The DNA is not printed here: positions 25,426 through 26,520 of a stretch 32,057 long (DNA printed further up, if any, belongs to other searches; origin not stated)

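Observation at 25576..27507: HpcH/HpaI-type aldolase adjacent to a divergent 3-dehydroquinate-synthase-like enzyme inside a glycan operon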

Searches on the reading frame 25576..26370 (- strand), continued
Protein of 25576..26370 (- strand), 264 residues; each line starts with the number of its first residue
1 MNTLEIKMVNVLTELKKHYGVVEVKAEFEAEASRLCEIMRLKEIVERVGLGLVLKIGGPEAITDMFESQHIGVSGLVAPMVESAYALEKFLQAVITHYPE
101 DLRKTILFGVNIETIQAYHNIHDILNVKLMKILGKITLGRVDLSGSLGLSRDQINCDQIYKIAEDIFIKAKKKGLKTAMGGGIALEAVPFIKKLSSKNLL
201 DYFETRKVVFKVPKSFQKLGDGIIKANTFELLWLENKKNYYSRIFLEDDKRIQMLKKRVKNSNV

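Call 20: find_related_loci(query=A1, collection=genome_contigs, flank=10000)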
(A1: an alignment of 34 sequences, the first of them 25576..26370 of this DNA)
Query A1 (264 aa) in genome_contigs; peptide patterns used: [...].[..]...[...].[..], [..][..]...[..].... (x = any residue, [..] = any of these).
600 stretches matched a pattern (row limit reached: there are more); 542 encode a relative of the query (tblastn E <= 1e-3); the best 80 are kept; 80 distinct loci.
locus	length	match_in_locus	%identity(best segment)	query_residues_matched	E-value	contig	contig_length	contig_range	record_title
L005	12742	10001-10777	68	1-259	3e-116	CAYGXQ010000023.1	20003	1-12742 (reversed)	MAG TPA_asm: uncultured Gammaproteobacteria bacterium isolate ERP119294_co1_458 genome assembly, contig: NODE_3307_lengt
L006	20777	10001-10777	66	1-259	2e-110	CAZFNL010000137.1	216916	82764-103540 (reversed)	MAG TPA_asm: uncultured Gammaproteobacteria bacterium isolate SRP271791_co1_7 genome assembly, contig: k141_45435, whole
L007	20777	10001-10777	61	1-259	5e-108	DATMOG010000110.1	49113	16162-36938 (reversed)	MAG TPA_asm: Candidatus Sulfotelmatobacter sp. isolate SMAG_U12870 k141_1873392, whole genome shotgun sequence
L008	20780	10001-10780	60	1-259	1e-97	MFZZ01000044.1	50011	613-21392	MAG: Candidatus Roizmanbacteria bacterium RIFCSPHIGHO2_12_FULL_38_13 rifcsphigho2_12_scaffold_884, whole genome shotgun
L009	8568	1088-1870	60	1-259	3e-96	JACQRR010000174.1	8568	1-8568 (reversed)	MAG: Candidatus Roizmanbacteria bacterium isolate NC_groundwater_1364_Ag_S-0.2um_37_64 S_p2_S4_coassembly_k141_4137423,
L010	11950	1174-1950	54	1-259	6e-90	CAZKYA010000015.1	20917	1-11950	MAG TPA_asm: uncultured Pirellulales bacterium isolate binchicken_co33_469 genome assembly, contig: NODE_2609_length_209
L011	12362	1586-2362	54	1-259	1e-88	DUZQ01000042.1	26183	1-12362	MAG TPA_asm: Planctomycetota bacterium isolate MAG_18080_pl_157 Ga0180433_10002833, whole genome shotgun sequence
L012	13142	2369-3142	52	1-258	7e-85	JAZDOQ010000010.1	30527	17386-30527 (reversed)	MAG: Candidatus Gottesmanbacteria bacterium isolate MEGAHIT-group-0.784 k141_1294091, whole genome shotgun sequence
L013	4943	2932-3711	54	1-260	1e-84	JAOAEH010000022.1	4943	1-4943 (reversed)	MAG: Elusimicrobiales bacterium isolate SKW254 k141_851143, whole genome shotgun sequence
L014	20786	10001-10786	50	1-262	1e-82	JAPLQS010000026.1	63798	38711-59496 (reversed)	MAG: Nitrosospira sp. isolate LacPavin_0818_WC40_MAG_55_48 LacPavin_0818_WC40_scaffold_329149, whole genome shotgun sequ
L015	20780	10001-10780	50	1-260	8e-83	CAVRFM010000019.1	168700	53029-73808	MAG: uncultured Chloroflexia bacterium isolate MFD04492.bin.1.138 genome assembly, contig: contig_52412, whole genome sh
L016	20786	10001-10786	51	1-262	1e-82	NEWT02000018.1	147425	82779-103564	MAG: Nitrospira sp. CG24A Nitrospira_sp_RSF2_CG24_A_18, whole genome shotgun sequence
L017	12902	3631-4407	51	1-259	1e-81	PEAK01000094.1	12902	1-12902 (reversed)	MAG: Magnetococcales bacterium isolate HA3dbin1 scaffold192, whole genome shotgun sequence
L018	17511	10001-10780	50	1-260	8e-82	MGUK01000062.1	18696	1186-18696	MAG: Elusimicrobia bacterium GWF2_62_30 gwf2_scaffold_4042, whole genome shotgun sequence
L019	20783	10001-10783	51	1-261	2e-81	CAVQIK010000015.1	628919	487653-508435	MAG: uncultured delta proteobacterium isolate MFD10007.bin.3.145 genome assembly, contig: contig_30625, whole genome sho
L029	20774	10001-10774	49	1-258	4e-79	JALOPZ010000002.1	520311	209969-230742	MAG: Candidatus Margulisiibacteriota bacterium isolate Prado142 scaffold_1, whole genome shotgun sequence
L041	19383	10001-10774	47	1-258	2e-77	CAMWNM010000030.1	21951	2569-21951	MAG TPA_asm: uncultured Bacteroidales bacterium isolate SRR14411247_bin.13_metawrap_v1.3_MAG genome assembly, contig: NO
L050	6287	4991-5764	48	1-258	7e-77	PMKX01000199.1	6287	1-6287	MAG: Actinomycetota bacterium isolate fen_672 73.20120600_E1D.40_contig_60851, whole genome shotgun sequence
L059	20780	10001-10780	48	1-260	8e-76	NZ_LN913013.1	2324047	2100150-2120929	Gabonibacter massiliensis strain GM7, whole genome shotgun sequence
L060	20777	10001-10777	48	1-260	1e-75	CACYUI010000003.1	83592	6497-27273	uncultured bacterium isolate RUG12284 genome assembly, contig: RUG12284_asm_3, whole genome shotgun sequence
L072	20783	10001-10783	48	1-260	2e-75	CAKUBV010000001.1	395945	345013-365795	MAG: uncultured Elusimicrobiales bacterium isolate REFINED_METABAT215_TOP10_CONTIGS_1500_ASSEMBLY_K77_MERGED__Hadza_MoBi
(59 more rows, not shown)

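Call 25: search_protein_families(library=ncbifam, proteins=[L029:5996-7309:+, L059:5997-7334:+, L059:10800-11591:+, L059:11604-12542:+, L059:12547-13509:+, L029:13469-14158:+, L029:14004-15836:+, L029:2948-4198:+, L059:3204-3953:+], max_evalue=0.00001)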
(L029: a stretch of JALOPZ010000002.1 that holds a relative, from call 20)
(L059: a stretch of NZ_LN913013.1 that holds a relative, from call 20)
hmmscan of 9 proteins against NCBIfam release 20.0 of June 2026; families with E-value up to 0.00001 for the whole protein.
L029:5996-7309:+ (437 aa): 9 families
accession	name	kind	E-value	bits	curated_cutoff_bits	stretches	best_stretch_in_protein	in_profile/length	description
NF011936.0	PRK15407.1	equivalog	4e-212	704.7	423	1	13-435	30-436/440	lipopolysaccharide biosynthesis protein RfbH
TIGR03588.1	PseC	equivalog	1.8e-55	188.4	423.5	1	19-389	2-349/380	UDP-4-amino-4,6-dideoxy-N-acetyl-beta-L-altrosamine transaminase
TIGR04181.1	NHT_00031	hypoth_equivalog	3e-50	171.1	420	2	28-232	10-219/359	LegC family aminotransferase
NF008687.0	PRK11706.1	equivalog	2.4e-36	125.3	375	1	19-363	2-317/375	dTDP-4-amino-4,6-dideoxygalactose transaminase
NF008658.2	PRK11658.1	equivalog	5e-36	124.2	631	1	19-368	5-326/379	UDP-4-amino-4-deoxy-L-arabinose aminotransferase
TIGR02379.1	ECA_wecE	subfamily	4.1e-28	98.2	434.85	1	19-362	2-317/376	dTDP-4-amino-4,6-dideoxy-D-glucose transaminase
TIGR04427.1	PLP_DesI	equivalog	2.9e-26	92.5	650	1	37-240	41-231/390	dTDP-4-dehydro-6-deoxyglucose aminotransferase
NF006488.0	PRK08912.1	equivalog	7e-09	35.1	498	1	81-176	99-186/387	aminotransferase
NF004770.0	PRK06108.1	subfamily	6.5e-07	28.5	422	1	92-178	117-211/396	pyridoxal phosphate-dependent aminotransferase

L059:5997-7334:+ (445 aa): 9 families
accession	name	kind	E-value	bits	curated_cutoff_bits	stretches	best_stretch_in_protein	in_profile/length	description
NF011936.0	PRK15407.1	equivalog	4.6e-218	724.2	423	1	3-443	8-438/440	lipopolysaccharide biosynthesis protein RfbH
TIGR03588.1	PseC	equivalog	1.4e-49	169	423.5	1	33-437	2-376/380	UDP-4-amino-4,6-dideoxy-N-acetyl-beta-L-altrosamine transaminase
TIGR04181.1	NHT_00031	hypoth_equivalog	3.1e-46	157.9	420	2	41-238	9-211/359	LegC family aminotransferase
NF008687.0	PRK11706.1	equivalog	4.7e-40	137.5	375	2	59-241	29-199/375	dTDP-4-amino-4,6-dideoxygalactose transaminase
NF008658.2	PRK11658.1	equivalog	3e-34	118.3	631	1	42-435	14-371/379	UDP-4-amino-4-deoxy-L-arabinose aminotransferase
TIGR02379.1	ECA_wecE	subfamily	1.1e-32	113.3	434.85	1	60-376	30-317/376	dTDP-4-amino-4,6-dideoxy-D-glucose transaminase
TIGR04427.1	PLP_DesI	equivalog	2.9e-23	82.6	650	1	40-254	29-231/390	dTDP-4-dehydro-6-deoxyglucose aminotransferase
NF004770.0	PRK06108.1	subfamily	1.9e-07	30.2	422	1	67-191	87-210/396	pyridoxal phosphate-dependent aminotransferase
NF006488.0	PRK08912.1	equivalog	2.3e-06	26.8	498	1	106-190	108-198/387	aminotransferase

L059:10800-11591:+ (263 aa): 15 families
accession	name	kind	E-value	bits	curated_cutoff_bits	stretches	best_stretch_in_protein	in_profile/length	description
TIGR01452.1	PGP_euk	subfamily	1.4e-46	159.1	201.95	1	11-245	1-250/279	phosphoglycolate/pyridoxal phosphate family phosphatase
NF053752.1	TK1734_fam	exception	1.1e-40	139.6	475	1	15-246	3-233/260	2-phosphoglycolate phosphatase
TIGR01460.1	HAD-SF-IIA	subfamily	1e-37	130.3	100.15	1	16-243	2-245/246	HAD-IIA family hydrolase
TIGR01457.1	HAD-SF-IIA-hyp2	hypoth_equivalog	2e-37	129.1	247.65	1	17-248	6-229/249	TIGR01457 family HAD-type hydrolase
TIGR01458.1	HAD-SF-IIA-hyp3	hypoth_equivalog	5.5e-22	78.3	175.95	1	14-243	3-225/257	TIGR01458 family HAD-type hydrolase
NF007762.0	PRK10444.1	equivalog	1.2e-20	74.2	368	1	14-241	5-220/250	HAD-IIA family hydrolase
TIGR01459.1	HAD-SF-IIA-hyp4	hypoth_equivalog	5.6e-12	45.6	103.75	1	16-242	12-241/242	TIGR01459 family HAD-type hydrolase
TIGR01662.1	HAD-SF-IIIA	subfamily_domain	1.2e-11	44.9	44.6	0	186-242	83-139/141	HAD-IIIA family hydrolase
NF009695.0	PRK13222.1-2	equivalog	7.7e-10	38.6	225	0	197-242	150-194/226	phosphoglycolate phosphatase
TIGR02253.1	CTE7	subfamily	2.1e-09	37.5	169.75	0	193-248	146-201/221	TIGR02253 family HAD-type hydrolase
TIGR02254.1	YjjG_YfnB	equivalog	7.8e-09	35.3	159.9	1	192-248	147-203/223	YjjG family noncanonical pyrimidine nucleotidase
NF006506.0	PRK08942.1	equivalog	3.2e-06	26.8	178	0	197-246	103-152/182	D-glycero-beta-D-manno-heptose 1,7-bisphosphate 7-phosphatase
TIGR01456.1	CECR5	hypoth_equivalog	3.3e-06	26.2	139.25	0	15-56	3-48/321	TIGR01456 family HAD-type hydrolase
TIGR02252.1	DREG-2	subfamily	3.4e-06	27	155.2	0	193-240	156-203/203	HAD hydrolase, REG-2-like, family IA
TIGR01668.1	YqeG_hyp_ppase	hypoth_equivalog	4.4e-06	26.3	89.1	0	196-241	90-135/170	YqeG family HAD IIIA-type phosphatase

L059:11604-12542:+ (312 aa): 5 families
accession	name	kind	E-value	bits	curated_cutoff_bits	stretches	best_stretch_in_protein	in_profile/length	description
NF050050.1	ProtGlycPglI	equivalog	1.3e-08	34.6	500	1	4-111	3-110/306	GalNAc(5)-diNAcBac-PP-undecaprenol beta-1,3-glucosyltransferase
NF038302.1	EPS_HpsE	equivalog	8.1e-08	31.6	300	1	5-62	3-61/307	hormogonium polysaccharide biosynthesis glycosyltransferase HpsE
NF041875.1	EPS_EpsD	equivalog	5.8e-07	29.2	370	1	5-59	1-55/325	exopolysaccharide biosynthesis glycosyltransferase EpsD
NF007482.0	PRK10073.1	equivalog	2.4e-06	26.8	423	1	3-89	6-90/334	glycosyltransferase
NF047683.1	TeichurnBiosyTuaG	equivalog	3e-06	27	400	1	3-112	6-114/252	teichuronic acid biosynthesis protein TuaG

L059:12547-13509:+ (320 aa): 5 families
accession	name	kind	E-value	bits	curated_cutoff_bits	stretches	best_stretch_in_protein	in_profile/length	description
TIGR02195.1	heptsyl_trn_II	equivalog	4.5e-25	88.5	134.6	1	6-276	2-290/339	lipopolysaccharide heptosyltransferase II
NF008162.0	PRK10916.1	equivalog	7.4e-19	68.1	569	1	6-271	3-291/348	ADP-heptose--LPS heptosyltransferase RfaF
NF007742.0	PRK10422.1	equivalog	9.7e-16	57.5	467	2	4-103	6-112/352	lipopolysaccharide core heptosyltransferase RfaQ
TIGR02201.1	heptsyl_trn_III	equivalog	2.6e-15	56.3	170.2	1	195-271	212-290/344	putative lipopolysaccharide heptosyltransferase III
TIGR02193.1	heptsyl_trn_I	equivalog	3.3e-10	39.7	185.3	1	118-313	130-317/320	lipopolysaccharide heptosyltransferase I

L029:13469-14158:+ (229 aa): 13 families
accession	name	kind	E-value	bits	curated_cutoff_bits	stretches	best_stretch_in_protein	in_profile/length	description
TIGR04182.1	glyco_TIGR04182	equivalog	2.4e-20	73.1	325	1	3-214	2-205/293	S-layer glycoprotein N-glycosyltransferase AglJ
NF041391.1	DPhHxTase_Halo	equivalog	3.6e-13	49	375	1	9-204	3-188/213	dolichyl-phosphate hexose transferase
NF047683.1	TeichurnBiosyTuaG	equivalog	6.1e-12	45.7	400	1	3-93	8-101/252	teichuronic acid biosynthesis protein TuaG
TIGR04283.1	glyco_like_mftF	equivalog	7.5e-12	45.3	182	1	3-100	1-93/221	TIGR04283 family arsenosugar biosynthesis glycosyltransferase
NF007482.0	PRK10073.1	equivalog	2.6e-11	43.1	423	1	2-170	7-181/334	glycosyltransferase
NF047588.1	GlcsyltransPgfSStrep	equivalog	2.3e-10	40.2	500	1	1-122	1-128/308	glycosyltransferase PgfS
TIGR03937.1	PgaC_IcaA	equivalog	2.3e-09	36.7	422.3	1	3-94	47-141/407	poly-beta-1,6-N-acetyl-D-glucosamine synthase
NF007986.1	PRK10714.1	equivalog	1.1e-08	34.4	529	1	2-162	7-166/316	undecaprenyl-phosphate 4-deoxy-4-formamido-L-arabinose transferase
NF050050.1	ProtGlycPglI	equivalog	2.1e-08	33.9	500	1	2-116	3-120/306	GalNAc(5)-diNAcBac-PP-undecaprenol beta-1,3-glucosyltransferase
NF058614.1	PPMAGASynPpgS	equivalog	7.8e-08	32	370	1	5-203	4-202/226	polyprenyl-phospho-N-acetylgalactosaminyl synthase PpgS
NF041875.1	EPS_EpsD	equivalog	1.3e-07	31.3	370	1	3-115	1-116/325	exopolysaccharide biosynthesis glycosyltransferase EpsD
NF045692.1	OglycostaseCruG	equivalog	1.1e-06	27.8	600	1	2-111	42-160/386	2'-O-glycosyltransferase CruG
NF053739.1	GlytfEpsEBac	equivalog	5.7e-06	25.5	450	1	2-83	2-87/265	glycosyltransferase EpsE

L029:14004-15836:+ (610 aa): 0 families

L029:2948-4198:+ (416 aa): 0 families

L059:3204-3953:+ (249 aa): 9 families
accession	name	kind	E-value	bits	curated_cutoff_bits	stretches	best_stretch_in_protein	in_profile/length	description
NF003952.0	PRK05450.1-5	subfamily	6.1e-95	317.1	193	1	7-247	4-242/250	3-deoxy-manno-octulosonate cytidylyltransferase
NF009905.0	PRK13368.1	subfamily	6.5e-87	290.9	255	1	7-246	4-234/243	3-deoxy-manno-octulosonate cytidylyltransferase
NF003950.0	PRK05450.1-3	subfamily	1.2e-80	270.5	234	1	6-246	3-238/248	3-deoxy-manno-octulosonate cytidylyltransferase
NF003948.0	PRK05450.1-1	equivalog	2.4e-72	243.1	281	1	4-246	4-239/248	3-deoxy-manno-octulosonate cytidylyltransferase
TIGR00466.1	kdsB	equivalog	4e-70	235.9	155.2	1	6-244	3-241/241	3-deoxy-manno-octulosonate cytidylyltransferase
TIGR03584.1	PseF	equivalog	2.3e-09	37.2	205.7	1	8-136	2-135/222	pseudaminic acid cytidylyltransferase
TIGR01173.1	glmU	equivalog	4.5e-08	32.4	366.85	1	22-131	20-127/452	bifunctional UDP-N-acetylglucosamine diphosphorylase/glucosamine-1-phosphate N-acetyltransferase GlmU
NF001457.0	PRK00317.1-3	equivalog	5.6e-07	29.2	164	1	15-129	11-122/200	molybdenum cofactor guanylyltransferase MobA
NF010933.0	PRK14353.1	equivalog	8e-07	28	505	1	22-123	25-126/453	bifunctional UDP-N-acetylglucosamine diphosphorylase/glucosamine-1-phosphate N-acetyltransferase GlmU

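Call 26: predict_structure(alignment_id=A1)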
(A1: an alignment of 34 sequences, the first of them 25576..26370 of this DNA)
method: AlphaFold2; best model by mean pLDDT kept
length: 264 residues; sequences in the alignment: 34
mean_pLDDT: 92.0   pTM: 0.89
mean pLDDT of the five models: 92.0, 91.8, 91.5, 90.6, 90.5
residues with pLDDT >= 90: 208; 70-90: 44; 50-70: 10; < 50: 2
segments of 3 or more residues with pLDDT < 50: none
pLDDT, mean of each block of 10 residues (from residue 1): 93 97 89 85 96 88 91 95 96 96 96 97 97 97 95 93 98 98 92 97 97 94 96 86 66 86 47
secondary structure, 60 per line:
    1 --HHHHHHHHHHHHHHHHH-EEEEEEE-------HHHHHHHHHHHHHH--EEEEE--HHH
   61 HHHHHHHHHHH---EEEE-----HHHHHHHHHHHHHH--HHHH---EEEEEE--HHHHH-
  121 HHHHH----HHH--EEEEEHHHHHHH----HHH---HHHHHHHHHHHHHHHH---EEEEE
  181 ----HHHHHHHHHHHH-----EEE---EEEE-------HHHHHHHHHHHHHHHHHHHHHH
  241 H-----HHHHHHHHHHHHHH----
elements in order: H3-19 E21-27 H35-48 E51-55 H58-71 E75-78 H84-97 H100-103 E107-112 H115-119 H121-125 E135-139 H140-146 H157-172 E176-180 H185-196 E202-204 E208-211 H219-241 H247-260

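Call 31: fold_search(model_id=the predicted structure, library=pdb)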
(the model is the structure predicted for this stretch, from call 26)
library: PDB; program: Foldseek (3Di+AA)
matches with E <= 10: 1763; with E <= 0.001: 341
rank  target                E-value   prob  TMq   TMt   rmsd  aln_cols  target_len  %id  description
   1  7et9_A                6.6e-09  1.00  0.59  0.61   7.1       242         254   18  Crystal structure of AbHpaI-Zn-pyruvate complex, Class II aldolase, HpaI from Acinetobacter baumannii (released 2021-11-03)
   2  4b5w_E                9.4e-09  1.00  0.56  0.58   7.6       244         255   16  Crystal structures of divalent metal dependent pyruvate aldolase R70A mutant, HpaI, in complex with pyruvate (released 2012-08-29)
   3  7et8_A                1.2e-08  1.00  0.58  0.61   7.0       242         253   18  Crystal structure of thermostable AbHpaI, a class II metal dependent pyruvate aldolase, HpaI from Acinetobacter bauman (released 2021-11-03)
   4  4b5w_C                1.8e-08  1.00  0.58  0.60   7.6       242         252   16  Crystal structures of divalent metal dependent pyruvate aldolase R70A mutant, HpaI, in complex with pyruvate (released 2012-08-29)
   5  4b5w_F                1.8e-08  1.00  0.57  0.59   7.6       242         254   15  Crystal structures of divalent metal dependent pyruvate aldolase R70A mutant, HpaI, in complex with pyruvate (released 2012-08-29)
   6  3qz6                  2.3e-08  1.00  0.60  0.61   4.6       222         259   17  The crystal structure of HpcH/HpaI aldolase from Desulfitobacterium hafniense DCB-2 (released 2011-03-16)
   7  7eth_A                3.0e-08  1.00  0.57  0.59   7.2       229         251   18  Crystal structure of AbHpaI-Zn-pyruvate-propionaldehyde complex, Class II aldolase, HpaI from Acinetobacter baumannii (released 2021-11-03)
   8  4b5w_A                3.6e-08  1.00  0.58  0.59   7.3       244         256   16  Crystal structures of divalent metal dependent pyruvate aldolase R70A mutant, HpaI, in complex with pyruvate (released 2012-08-29)
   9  2v5k_A                5.1e-08  1.00  0.54  0.55   7.5       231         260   17  Class II aldolase HpcH - magnesium - oxamate complex (released 2007-10-02)
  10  4b5w_B                5.5e-08  1.00  0.56  0.58   7.6       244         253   16  Crystal structures of divalent metal dependent pyruvate aldolase R70A mutant, HpaI, in complex with pyruvate (released 2012-08-29)
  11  3qll_A                5.8e-08  1.00  0.51  0.61   6.4       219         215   13  Crystal Structure of RipC from Yersinia pestis (released 2012-01-11)
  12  4tv6                  6.1e-08  1.00  0.57  0.66   3.4       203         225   19  Crystal Structure of Citrate Synthase Variant SbnG E151Q (released 2014-10-29)
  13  2v5j_B                8.2e-08  1.00  0.58  0.58   7.4       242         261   16  Apo Class II aldolase HpcH (released 2007-10-02)
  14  2vws_A                9.8e-08  1.00  0.59  0.60   3.6       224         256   17  Crystal structure of YfaU, a metal ion dependent class II aldolase from Escherichia coli K12 (released 2008-09-09)
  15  2v5j_A                1.1e-07  1.00  0.60  0.59   9.6       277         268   15  Apo Class II aldolase HpcH (released 2007-10-02)
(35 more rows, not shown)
